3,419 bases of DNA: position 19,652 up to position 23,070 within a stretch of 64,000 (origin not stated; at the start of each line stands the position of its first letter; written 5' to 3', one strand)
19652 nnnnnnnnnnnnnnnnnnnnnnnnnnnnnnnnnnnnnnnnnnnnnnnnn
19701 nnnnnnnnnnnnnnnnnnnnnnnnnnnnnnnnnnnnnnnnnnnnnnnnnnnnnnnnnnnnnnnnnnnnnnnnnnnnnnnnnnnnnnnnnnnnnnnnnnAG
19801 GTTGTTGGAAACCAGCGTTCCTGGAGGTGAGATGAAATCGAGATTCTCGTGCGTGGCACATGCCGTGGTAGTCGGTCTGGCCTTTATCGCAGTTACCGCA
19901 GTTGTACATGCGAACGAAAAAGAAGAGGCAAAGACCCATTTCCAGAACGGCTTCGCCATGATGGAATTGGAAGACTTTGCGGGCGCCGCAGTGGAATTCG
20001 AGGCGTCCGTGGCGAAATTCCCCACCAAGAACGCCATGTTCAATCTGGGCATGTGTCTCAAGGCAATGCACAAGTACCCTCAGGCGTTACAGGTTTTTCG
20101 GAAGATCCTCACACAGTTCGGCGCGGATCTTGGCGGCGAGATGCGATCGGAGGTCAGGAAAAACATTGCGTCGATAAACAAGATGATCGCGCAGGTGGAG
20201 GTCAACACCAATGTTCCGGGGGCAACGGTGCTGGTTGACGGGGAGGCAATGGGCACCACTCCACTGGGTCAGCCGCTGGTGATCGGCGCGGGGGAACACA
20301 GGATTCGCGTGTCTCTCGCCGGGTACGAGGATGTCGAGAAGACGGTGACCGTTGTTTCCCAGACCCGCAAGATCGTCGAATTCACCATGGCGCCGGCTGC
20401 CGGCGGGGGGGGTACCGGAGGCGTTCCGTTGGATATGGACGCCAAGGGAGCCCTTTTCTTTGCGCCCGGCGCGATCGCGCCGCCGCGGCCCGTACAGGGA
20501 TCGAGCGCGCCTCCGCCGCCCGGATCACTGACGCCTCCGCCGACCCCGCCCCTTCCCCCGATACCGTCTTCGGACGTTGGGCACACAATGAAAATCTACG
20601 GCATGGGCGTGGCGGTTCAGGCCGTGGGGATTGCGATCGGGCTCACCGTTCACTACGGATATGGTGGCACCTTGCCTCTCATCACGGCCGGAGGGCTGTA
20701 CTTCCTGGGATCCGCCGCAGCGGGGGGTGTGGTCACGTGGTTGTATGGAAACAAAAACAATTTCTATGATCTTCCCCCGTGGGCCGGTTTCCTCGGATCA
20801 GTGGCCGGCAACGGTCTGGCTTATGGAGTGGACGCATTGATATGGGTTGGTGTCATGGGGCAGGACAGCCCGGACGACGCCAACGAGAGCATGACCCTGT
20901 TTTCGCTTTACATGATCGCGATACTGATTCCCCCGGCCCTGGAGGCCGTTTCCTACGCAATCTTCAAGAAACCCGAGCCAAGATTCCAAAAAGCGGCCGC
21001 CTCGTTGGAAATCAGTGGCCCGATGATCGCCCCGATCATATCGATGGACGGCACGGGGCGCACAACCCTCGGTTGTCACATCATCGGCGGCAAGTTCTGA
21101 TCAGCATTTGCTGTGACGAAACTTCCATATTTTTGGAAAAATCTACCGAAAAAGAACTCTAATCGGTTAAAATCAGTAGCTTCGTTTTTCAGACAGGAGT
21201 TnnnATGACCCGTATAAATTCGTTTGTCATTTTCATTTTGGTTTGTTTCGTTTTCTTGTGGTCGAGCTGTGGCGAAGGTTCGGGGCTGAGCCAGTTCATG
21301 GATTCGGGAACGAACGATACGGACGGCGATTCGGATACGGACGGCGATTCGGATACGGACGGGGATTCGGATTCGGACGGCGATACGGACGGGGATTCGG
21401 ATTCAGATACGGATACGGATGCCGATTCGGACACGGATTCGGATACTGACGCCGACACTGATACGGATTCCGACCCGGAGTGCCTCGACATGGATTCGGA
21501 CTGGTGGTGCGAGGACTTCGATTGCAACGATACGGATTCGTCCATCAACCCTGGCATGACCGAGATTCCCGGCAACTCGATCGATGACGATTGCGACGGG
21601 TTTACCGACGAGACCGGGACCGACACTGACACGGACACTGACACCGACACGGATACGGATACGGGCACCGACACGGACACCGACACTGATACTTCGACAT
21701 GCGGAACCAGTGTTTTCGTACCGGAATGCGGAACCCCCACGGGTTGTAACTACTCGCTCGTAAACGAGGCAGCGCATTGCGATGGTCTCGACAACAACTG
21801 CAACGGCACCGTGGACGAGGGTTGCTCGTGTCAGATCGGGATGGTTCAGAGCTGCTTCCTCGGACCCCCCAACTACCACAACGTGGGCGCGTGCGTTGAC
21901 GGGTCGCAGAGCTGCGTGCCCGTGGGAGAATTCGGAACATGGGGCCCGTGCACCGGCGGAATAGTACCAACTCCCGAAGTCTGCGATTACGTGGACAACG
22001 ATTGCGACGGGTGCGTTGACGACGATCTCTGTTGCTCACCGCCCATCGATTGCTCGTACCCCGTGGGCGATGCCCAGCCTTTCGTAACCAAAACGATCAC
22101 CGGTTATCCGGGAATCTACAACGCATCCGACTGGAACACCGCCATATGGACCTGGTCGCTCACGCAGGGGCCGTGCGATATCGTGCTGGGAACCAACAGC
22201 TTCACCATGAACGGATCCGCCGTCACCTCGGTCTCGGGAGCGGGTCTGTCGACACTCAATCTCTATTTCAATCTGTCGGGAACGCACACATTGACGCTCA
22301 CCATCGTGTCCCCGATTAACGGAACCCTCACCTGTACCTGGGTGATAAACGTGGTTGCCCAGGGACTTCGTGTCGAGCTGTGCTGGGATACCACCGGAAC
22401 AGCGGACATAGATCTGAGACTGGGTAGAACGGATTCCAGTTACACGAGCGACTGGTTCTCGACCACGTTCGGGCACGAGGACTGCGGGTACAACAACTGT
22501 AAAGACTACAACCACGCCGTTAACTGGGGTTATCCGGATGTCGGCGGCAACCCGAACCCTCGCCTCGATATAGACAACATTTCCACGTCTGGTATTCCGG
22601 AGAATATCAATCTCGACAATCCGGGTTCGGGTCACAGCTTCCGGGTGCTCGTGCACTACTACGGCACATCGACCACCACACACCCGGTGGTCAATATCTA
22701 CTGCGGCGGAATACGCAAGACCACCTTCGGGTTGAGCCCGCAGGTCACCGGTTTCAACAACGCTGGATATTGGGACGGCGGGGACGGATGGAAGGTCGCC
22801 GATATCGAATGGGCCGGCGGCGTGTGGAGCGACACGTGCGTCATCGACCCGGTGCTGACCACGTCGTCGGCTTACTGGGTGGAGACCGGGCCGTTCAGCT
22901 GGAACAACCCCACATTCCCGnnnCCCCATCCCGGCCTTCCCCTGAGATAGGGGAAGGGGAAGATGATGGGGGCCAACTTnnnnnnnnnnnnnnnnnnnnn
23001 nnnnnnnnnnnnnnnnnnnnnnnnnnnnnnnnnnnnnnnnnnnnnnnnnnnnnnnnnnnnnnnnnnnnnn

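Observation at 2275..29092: Four paralogous secreted lipoproteins with long (S/T)D dipeptide-repeat tracts, each fused to a different globular or Cys-rich domain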

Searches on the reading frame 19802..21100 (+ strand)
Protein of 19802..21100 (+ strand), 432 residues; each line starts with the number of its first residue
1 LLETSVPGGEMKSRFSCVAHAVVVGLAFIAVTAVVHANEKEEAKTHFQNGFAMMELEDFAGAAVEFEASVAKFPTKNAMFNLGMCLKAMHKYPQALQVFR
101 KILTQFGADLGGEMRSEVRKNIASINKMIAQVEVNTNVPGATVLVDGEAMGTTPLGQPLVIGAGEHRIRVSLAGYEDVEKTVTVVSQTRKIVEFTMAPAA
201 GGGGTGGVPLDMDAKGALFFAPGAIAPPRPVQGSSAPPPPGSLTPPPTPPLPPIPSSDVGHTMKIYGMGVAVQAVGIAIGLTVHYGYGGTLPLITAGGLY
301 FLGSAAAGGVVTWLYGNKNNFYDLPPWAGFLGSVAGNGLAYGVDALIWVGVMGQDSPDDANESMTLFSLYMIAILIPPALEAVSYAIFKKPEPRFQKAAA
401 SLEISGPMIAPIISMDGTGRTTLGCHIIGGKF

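Call 16: search_protein_families(library=pfam, proteins=[window:19802-21100:+], max_evalue=0.001)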
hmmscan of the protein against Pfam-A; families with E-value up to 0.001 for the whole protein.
window:19802-21100:+ (432 aa): 5 families
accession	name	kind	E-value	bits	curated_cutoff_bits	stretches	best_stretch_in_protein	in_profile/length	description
PF08308.17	PEGA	-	8e-13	48.5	20.8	1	131-187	3-58/71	PEGA domain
PF07719.23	TPR_2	-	8.1e-07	29.1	27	0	78-104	3-29/34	Tetratricopeptide repeat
PF13715.12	CarbopepD_reg_2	-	5.2e-05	23.6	32.2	1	135-198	11-78/88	CarboxypepD_reg-like domain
PF13174.12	TPR_6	-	0.00035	21.5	26.3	0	78-106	2-30/33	Tetratricopeptide repeat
PF00515.34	TPR_1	-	0.00089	19.4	27.8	0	78-104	3-29/34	Tetratricopeptide repeat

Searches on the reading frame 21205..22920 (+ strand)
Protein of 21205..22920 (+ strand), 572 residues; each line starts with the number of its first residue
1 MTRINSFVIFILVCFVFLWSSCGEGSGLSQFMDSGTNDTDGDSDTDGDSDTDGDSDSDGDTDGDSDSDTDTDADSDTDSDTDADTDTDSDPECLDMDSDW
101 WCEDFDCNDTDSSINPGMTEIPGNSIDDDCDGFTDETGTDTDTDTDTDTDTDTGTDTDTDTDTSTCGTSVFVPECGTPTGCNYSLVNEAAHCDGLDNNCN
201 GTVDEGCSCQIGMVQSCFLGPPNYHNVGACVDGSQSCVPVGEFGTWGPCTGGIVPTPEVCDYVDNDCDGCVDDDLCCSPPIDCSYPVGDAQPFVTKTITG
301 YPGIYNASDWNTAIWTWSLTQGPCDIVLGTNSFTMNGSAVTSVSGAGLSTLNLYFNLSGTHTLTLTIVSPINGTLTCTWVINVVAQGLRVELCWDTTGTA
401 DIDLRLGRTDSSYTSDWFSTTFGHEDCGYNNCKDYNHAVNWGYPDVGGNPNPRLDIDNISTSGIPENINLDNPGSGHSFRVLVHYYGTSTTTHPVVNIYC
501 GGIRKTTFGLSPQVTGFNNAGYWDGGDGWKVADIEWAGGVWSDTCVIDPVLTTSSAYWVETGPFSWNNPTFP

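Call 11: search_protein_families(library=pfam, proteins=[window:21205-22920:+], max_evalue=1)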
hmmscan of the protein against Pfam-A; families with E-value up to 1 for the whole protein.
window:21205-22920:+ (572 aa): 3 families
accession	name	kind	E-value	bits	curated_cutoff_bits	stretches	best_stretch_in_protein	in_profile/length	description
PF11617.13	Cu-binding_MopE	-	2e-17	63.6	27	3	106-136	1-30/30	Putative metal-binding motif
PF22807.2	TrAA12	-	1.9e-06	26.9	30.9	1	17-89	367-439/463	TrAA12-like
PF16045.11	LisH_2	-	0.13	11.8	27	1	169-177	19-27/28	LisH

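Call 12: search_protein_families(library=ncbifam, proteins=[window:21205-22920:+], max_evalue=1)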
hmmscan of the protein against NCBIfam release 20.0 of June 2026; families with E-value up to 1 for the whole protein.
window:21205-22920:+ (572 aa): 5 families
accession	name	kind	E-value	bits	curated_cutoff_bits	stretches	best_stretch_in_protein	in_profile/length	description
NF033609.2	MSCRAMM_ClfA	exception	1e-10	40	1150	1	38-162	681-811/934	MSCRAMM family adhesin clumping factor ClfA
NF012181.0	MSCRAMM_SdrD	exception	3.2e-10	38.1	2500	1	38-162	1185-1319/1379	MSCRAMM family adhesin SdrD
NF000535.3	MSCRAMM_SdrC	exception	4.1e-10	38.3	1700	1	38-162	775-901/963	MSCRAMM family adhesin SdrC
NF033845.1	MSCRAMM_ClfB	exception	5.8e-08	31.2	999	1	37-162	608-727/871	MSCRAMM family adhesin clumping factor ClfB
NF033849.1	ser_rich_anae_1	subfamily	0.0083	13.5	650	1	37-112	242-293/1163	serine-rich protein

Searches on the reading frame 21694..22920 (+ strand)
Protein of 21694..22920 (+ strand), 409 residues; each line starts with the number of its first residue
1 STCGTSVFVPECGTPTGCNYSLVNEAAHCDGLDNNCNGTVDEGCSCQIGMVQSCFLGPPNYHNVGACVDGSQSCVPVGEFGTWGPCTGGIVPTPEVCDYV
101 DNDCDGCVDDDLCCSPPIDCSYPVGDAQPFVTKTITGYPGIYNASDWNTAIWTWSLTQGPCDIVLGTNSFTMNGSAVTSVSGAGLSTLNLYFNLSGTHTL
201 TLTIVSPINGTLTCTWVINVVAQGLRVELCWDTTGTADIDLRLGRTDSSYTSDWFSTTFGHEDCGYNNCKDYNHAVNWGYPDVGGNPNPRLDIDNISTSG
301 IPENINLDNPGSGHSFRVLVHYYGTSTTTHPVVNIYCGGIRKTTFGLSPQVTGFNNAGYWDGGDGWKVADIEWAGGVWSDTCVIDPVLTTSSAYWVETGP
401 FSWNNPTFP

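Call 19: find_homologous_proteins(query=window:21694-22920:+, max_evalue=0.00001)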
Query seq(409 aa) (409 aa): 687 proteins with E <= 0.00001 among 2318 candidates; the best 120 are listed.
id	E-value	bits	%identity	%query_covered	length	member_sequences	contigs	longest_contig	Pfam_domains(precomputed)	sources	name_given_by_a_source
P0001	3.6e-197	674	72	98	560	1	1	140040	PF11617.14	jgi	jgi:hypothetical protein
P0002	1.1e-154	534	62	97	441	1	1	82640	PF11617.14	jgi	-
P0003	5.1e-145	502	59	95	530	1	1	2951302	PF11617.14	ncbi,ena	-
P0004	9.4e-131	455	55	93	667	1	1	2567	-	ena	-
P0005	5.2e-127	443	54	93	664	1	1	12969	-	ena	-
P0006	1.6e-124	435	54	93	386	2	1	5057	-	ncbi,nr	ncbi:MAG TPA: hypothetical protein VM285_01450 [Polyangia bacterium]|nr:hypothetical protein [Polyan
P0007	4.3e-123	430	53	98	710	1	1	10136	-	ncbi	-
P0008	9.9e-120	419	50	91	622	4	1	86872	PF11617.14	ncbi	-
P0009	2.2e-118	414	56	83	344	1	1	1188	-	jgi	jgi:hypothetical protein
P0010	6.7e-116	406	48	94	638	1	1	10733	PF11617.14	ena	-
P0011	4.8e-115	403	48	94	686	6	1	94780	PF11617.14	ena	-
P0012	1.8e-114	402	51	95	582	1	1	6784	PF11617.14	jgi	jgi:hypothetical protein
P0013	8.4e-113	396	49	92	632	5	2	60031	PF11617.14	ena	-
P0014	1.2e-112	396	52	96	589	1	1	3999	PF11617.14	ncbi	-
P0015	3.5e-111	391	49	97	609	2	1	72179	-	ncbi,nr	ncbi:MAG TPA: hypothetical protein PLV42_09765 [bacterium]|nr:hypothetical protein [bacterium]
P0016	3.4e-108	381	50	89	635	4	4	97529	PF11617.14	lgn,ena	-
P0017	1.3e-106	376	47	91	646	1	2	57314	PF11617.14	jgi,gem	-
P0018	6.0e-106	373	48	90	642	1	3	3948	PF11617.14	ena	-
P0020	1.2e-103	366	46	92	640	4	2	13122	PF11617.14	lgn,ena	-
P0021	2.3e-103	365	47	91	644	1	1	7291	PF11617.14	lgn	-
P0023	4.0e-103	364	46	92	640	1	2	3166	PF11617.14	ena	-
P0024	2.2e-102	362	47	91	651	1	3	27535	PF11617.14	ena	-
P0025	4.6e-100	354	47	91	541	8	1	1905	PF11617.14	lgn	-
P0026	9.4e-100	353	45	93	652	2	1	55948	PF11617.14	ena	-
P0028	3.3e-99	351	46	91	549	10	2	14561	PF11617.14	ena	-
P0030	1.0e-98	350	46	92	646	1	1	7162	PF11617.14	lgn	-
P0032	2.1e-98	349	44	91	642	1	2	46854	PF11617.14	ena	-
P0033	4.8e-98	347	46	89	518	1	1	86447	PF11617.14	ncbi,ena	-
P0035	1.6e-97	346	47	91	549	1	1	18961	PF11617.14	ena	-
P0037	4.8e-97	344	47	91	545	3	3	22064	PF11617.14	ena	-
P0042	1.1e-96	343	46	89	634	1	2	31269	PF11617.14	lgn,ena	-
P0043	1.3e-96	343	43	99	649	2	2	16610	PF11617.14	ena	-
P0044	1.4e-96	343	46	89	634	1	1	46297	PF11617.14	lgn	-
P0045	1.7e-96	342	46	89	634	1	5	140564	PF11617.14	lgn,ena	-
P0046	1.7e-96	342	46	89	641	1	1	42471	PF11617.14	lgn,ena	-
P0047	1.9e-96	342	46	89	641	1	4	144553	PF11617.14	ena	-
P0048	4.5e-96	341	46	89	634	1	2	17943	PF11617.14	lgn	-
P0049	5.9e-96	341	46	89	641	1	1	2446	PF11617.14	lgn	-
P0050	6.2e-96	340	46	89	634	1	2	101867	PF11617.14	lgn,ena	-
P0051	7.1e-96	340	44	91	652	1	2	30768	PF11617.14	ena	-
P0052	7.6e-96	340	46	89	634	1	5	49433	PF11617.14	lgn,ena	-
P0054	8.2e-96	340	46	89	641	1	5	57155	PF11617.14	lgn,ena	-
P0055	8.6e-96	340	46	89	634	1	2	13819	PF11617.14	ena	-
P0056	9.0e-96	340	45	91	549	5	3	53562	PF11617.14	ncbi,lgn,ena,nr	ncbi:hypothetical protein J6253_02445 [bacterium]|nr:hypothetical protein [bacterium] MBP5201577.1 h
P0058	1.1e-95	340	46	90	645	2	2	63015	PF11617.14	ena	-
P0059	1.2e-95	340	46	89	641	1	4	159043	PF11617.14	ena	-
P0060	1.4e-95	339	46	91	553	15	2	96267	PF11617.14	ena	-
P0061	1.5e-95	339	46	89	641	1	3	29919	PF11617.14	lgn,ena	-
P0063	3.4e-95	338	45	93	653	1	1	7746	PF11617.14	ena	-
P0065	1.1e-94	336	46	89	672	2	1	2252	PF11617.14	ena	-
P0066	1.5e-94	336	45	91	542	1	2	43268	PF11617.14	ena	-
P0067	2.6e-94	335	45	89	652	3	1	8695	PF11617.14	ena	-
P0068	7.6e-94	334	45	91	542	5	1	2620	PF11617.14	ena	-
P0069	5.7e-93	331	45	94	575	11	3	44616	PF11617.14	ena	-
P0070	8.6e-93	330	45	91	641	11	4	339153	PF11617.14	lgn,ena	-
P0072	5.9e-92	327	45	91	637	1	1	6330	PF11617.14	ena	-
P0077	4.2e-91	324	45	89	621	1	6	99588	PF11617.14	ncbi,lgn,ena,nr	ncbi:hypothetical protein J6W78_00520 [bacterium]|nr:hypothetical protein [bacterium]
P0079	5.7e-91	324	48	90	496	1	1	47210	PF11617.14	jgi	jgi:hypothetical protein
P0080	6.1e-91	324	45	92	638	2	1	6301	PF11617.14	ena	-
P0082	1.6e-90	323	43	91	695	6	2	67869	PF11617.14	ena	-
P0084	3.2e-90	322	45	88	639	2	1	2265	PF11617.14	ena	-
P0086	8.0e-90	320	46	90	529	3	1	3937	PF11617.14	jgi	jgi:hypothetical protein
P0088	1.1e-89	320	49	84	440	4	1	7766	PF11617.14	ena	-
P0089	1.1e-89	320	45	91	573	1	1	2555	PF11617.14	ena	-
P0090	1.7e-89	319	47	84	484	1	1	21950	PF11617.14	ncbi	-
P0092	4.9e-89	318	42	98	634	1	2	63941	PF11617.14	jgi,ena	-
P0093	1.1e-88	317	46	91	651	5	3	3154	PF11617.14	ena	-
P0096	1.6e-88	316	48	84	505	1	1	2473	PF11617.14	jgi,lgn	jgi:hypothetical protein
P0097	2.1e-88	316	44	91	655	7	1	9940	PF11617.14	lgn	-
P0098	3.7e-88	315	48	79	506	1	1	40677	PF11617.14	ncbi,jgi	ncbi:MAG TPA: MopE-related protein [Polyangia bacterium]|jgi:hypothetical protein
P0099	4.5e-88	315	49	92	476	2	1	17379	PF11617.14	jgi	jgi:hypothetical protein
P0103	8.3e-88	314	44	91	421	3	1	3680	PF11617.14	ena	-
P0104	2.0e-87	312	45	92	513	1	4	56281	PF11617.14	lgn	-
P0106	2.7e-87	312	43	92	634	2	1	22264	PF11617.14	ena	-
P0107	3.0e-87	312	44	91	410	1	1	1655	PF11617.14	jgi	jgi:hypothetical protein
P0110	1.1e-86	310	42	94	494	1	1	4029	PF11617.14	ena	-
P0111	1.1e-86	310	45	84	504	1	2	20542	PF11617.14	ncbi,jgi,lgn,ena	-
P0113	1.3e-86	310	45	91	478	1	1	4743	PF11617.14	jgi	jgi:hypothetical protein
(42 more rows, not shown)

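Call 21: find_related_loci(query=window:21694-22920:+, collection=genome_contigs, flank=10000)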
Query seq(409 aa) (409 aa) in genome_contigs; peptide patterns used: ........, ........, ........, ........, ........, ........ (x = any residue, [..] = any of these).
135 stretches matched a pattern; 58 encode a relative of the query (tblastn E <= 1e-3); 57 distinct loci.
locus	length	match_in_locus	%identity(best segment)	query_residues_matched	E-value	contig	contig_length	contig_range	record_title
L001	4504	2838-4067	96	1-409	0e+0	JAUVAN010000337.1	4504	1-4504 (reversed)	MAG: Deltaproteobacteria bacterium isolate CSMAG_220 CSMAG_220_k127_10092704_length_4504_cov_29.0000, whole genome shotg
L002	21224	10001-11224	94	3-409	0e+0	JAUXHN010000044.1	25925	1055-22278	MAG: Deltaproteobacteria bacterium isolate CSMAG_2956 CSMAG_2956_k119_217472_length_25925_cov_9.0000, whole genome shotg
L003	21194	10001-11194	63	18-406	5e-157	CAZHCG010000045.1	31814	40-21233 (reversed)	MAG TPA_asm: uncultured Myxococcales bacterium isolate binchicken_co17_433 genome assembly, contig: NODE_3899_length_318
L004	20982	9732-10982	53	18-409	5e-123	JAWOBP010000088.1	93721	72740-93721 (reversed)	MAG: Polyangia bacterium isolate BLK3-3.bin.217 k191_1826461, whole genome shotgun sequence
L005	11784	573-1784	53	29-409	1e-121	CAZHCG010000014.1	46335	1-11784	MAG TPA_asm: uncultured Myxococcales bacterium isolate binchicken_co17_433 genome assembly, contig: NODE_2352_length_463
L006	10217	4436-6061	46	13-111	6e-14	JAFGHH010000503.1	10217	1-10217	MAG: Deltaproteobacteria bacterium isolate Zod_Metabat.1445 k87_11054009, whole genome shotgun sequence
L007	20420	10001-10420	46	23-110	5e-14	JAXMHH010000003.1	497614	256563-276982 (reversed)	MAG: bacterium isolate STL-UBA1 C1.96.fa-3, whole genome shotgun sequence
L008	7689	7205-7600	47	18-113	1e-12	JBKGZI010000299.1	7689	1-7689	MAG: Persicimonas sp. isolate C5M10_1 NODE_4417_length_7689_cov_7.760938, whole genome shotgun sequence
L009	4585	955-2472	39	9-112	3e-11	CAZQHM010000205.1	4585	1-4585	MAG TPA_asm: uncultured Myxococcales bacterium isolate binchicken_co273_174 genome assembly, contig: NODE_18555_length_4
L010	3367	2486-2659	52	54-110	3e-10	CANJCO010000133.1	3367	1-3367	MAG: Myxococcales bacterium isolate RH-23may17-1049 genome assembly, contig: RH-23may17-C264588, whole genome shotgun se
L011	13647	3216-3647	36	4-112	8e-10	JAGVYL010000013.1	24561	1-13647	Candidatus Woesearchaeota archaeon isolate RIFOXYD1_FULL_39_9.8 rifoxyd1_full_scaffold_1947, whole genome shotgun sequen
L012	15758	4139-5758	40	3-112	9e-9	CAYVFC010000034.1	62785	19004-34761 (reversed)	MAG TPA_asm: uncultured Sandaracinaceae bacterium isolate binchicken_co178_212 genome assembly, contig: NODE_865_length_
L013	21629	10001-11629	43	28-112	1e-8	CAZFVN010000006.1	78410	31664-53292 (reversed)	MAG TPA_asm: uncultured Myxococcales bacterium isolate SRP077602_co5_559 genome assembly, contig: NODE_1257_length_78410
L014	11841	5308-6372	40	13-138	3e-8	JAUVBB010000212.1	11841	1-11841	MAG: Deltaproteobacteria bacterium isolate CSMAG_234 CSMAG_234_k127_5282686_length_11841_cov_12.4718, whole genome shotg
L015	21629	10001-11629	42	28-112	4e-8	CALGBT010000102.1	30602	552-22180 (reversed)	MAG TPA_asm: uncultured proteobacterium isolate ERR2206791_bin.31_CONCOCT_v1.1_MAG genome assembly, contig: ERZ890953.27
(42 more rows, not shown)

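Call 22: find_encoding_contigs(protein=P0001, flank=10000, max_places=3)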
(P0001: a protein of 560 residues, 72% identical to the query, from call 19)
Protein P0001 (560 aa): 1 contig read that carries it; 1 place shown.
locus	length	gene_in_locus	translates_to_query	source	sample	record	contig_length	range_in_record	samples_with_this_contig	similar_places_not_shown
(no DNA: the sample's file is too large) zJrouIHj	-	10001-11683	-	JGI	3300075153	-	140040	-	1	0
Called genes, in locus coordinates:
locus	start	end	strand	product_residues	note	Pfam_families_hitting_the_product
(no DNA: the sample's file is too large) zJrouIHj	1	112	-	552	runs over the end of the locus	PF03734:YkuD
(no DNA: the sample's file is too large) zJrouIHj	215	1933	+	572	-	-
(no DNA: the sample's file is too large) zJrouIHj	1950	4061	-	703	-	PF00912:Transgly, PF00905:Transpeptidase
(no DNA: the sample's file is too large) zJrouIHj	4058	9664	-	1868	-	PF13205:Big_5 (faint), PF11974:bMG3, PF01835:MG2, PF17972:bMG5, PF07703:A2M_BRD, PF00207:A2M, PF07678:TED_complement (weak), PF17973:bMG10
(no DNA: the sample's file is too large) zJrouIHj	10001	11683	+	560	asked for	PF11617:Cu-binding_MopE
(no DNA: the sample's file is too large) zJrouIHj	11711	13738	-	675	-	PF17391:Urocanase_N, PF01175:Urocanase, PF17392:Urocanase_C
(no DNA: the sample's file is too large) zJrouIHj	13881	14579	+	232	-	-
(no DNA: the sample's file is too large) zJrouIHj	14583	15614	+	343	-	-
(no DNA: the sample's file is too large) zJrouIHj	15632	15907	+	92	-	?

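Call 31: search_solved_structures(query=window:21694-22920:+, max_evalue=1)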
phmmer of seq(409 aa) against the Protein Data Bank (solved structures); distinct sequences matched with E-value up to 1: 0.

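Call 52: predict_structure(alignment_id=A1)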
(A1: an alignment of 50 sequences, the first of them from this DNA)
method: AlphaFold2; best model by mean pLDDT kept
length: 409 residues; sequences in the alignment: 50
mean_pLDDT: 91.7   pTM: 0.89
mean pLDDT of the five models: 91.7, 91.4, 91.0, 90.4, 90.4
residues with pLDDT >= 90: 335; 70-90: 54; 50-70: 15; < 50: 5
segments of 3 or more residues with pLDDT < 50: 407-409
pLDDT, mean of each block of 10 residues (from residue 1): 51 83 95 97 94 96 95 88 94 89 84 83 95 96 96 96 93 98 98 95 97 95 96 95 93 89 93 91 94 91 96 97 95 95 93 95 96 93 92 91 66
secondary structure, 60 per line:
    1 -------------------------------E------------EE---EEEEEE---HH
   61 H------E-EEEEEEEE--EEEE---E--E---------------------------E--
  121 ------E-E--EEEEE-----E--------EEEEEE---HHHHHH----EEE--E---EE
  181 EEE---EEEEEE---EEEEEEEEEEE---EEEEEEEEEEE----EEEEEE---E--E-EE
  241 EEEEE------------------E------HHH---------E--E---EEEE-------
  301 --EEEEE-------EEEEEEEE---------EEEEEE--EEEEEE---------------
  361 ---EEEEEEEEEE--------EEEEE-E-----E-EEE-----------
elements in order: E50-55 E70-77 E80-83 E132-136 E151-156 H160-165 E170-172 E179-183 E187-192 E196-206 E210-220 E225-230 E239-245 E290-293 E303-307 E315-322 E332-337 E340-345 E364-373 E382-386 E396-398

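Call 67: find_related_loci(query=window:21694-22920:+, collection=metagenome_contigs, flank=10000)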
Query seq(409 aa) (409 aa) in metagenome_contigs; peptide patterns used: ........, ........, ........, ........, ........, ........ (x = any residue, [..] = any of these).
153 stretches matched a pattern; 99 encode a relative of the query (tblastn E <= 1e-3); the best 80 are kept; 79 distinct loci.
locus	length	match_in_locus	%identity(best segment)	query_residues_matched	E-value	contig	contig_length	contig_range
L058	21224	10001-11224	91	3-409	0e+0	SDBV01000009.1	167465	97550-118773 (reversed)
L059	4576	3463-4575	97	1-371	0e+0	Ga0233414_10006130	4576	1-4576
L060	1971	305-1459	68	18-403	0e+0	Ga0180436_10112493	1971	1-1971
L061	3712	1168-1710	30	189-373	2e-15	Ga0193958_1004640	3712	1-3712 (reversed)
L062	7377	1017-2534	39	9-112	2e-11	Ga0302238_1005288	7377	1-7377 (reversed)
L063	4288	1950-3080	29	13-193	3e-11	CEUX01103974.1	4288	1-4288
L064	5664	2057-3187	29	13-193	3e-11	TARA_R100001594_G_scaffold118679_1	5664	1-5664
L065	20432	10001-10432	36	4-112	6e-10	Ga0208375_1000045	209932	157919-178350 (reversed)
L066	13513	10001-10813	35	22-122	4e-9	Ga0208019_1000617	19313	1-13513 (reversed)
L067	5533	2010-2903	28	25-160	4e-9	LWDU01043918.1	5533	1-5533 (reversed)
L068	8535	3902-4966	35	25-160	6e-9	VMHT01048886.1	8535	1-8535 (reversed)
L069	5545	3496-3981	34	29-120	5e-9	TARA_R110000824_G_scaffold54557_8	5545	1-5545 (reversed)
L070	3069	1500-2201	33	10-114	6e-9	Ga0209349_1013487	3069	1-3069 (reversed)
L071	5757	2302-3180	34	25-115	1e-8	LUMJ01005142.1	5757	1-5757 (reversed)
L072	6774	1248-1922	40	7-112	1e-8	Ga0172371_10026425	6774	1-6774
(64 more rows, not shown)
